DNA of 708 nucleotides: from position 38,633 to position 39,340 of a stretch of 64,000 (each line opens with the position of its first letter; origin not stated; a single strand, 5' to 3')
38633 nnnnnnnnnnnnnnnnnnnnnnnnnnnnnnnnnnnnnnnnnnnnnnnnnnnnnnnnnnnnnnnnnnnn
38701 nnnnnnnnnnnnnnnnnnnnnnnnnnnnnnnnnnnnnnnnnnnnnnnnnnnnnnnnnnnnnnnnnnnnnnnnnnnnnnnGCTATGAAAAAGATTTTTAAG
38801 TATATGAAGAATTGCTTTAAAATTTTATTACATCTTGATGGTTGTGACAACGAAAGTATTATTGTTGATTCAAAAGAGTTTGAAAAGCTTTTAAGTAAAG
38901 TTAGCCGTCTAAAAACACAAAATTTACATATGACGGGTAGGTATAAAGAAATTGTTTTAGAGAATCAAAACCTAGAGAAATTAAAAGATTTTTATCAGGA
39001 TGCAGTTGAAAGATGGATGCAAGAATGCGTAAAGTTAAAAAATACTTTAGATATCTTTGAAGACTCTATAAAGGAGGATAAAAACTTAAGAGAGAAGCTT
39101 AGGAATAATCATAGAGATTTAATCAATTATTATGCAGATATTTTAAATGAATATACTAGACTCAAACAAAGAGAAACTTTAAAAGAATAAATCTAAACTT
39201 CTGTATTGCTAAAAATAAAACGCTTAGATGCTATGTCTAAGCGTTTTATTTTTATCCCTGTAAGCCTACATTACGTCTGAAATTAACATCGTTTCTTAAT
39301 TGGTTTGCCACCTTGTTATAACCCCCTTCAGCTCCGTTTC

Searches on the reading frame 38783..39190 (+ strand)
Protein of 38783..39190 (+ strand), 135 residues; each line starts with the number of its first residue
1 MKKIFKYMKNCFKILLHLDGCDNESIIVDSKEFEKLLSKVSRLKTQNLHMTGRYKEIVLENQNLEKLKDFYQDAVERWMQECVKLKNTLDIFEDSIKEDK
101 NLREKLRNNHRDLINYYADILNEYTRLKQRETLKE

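Call 29: search_protein_families(library=pfam, proteins=[window:38783-39190:+], max_evalue=0.01)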
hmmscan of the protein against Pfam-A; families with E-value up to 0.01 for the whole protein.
window:38783-39190:+ (135 aa): 2 families
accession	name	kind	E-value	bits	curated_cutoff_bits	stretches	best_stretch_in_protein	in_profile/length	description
PF20648.2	DUF6809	-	0.00066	20.9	27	0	67-132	5-70/85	Family of unknown function (DUF6809)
PF05218.19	DUF713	-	0.0019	18.5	24.5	0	1-62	118-173/185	Protein of unknown function (DUF713)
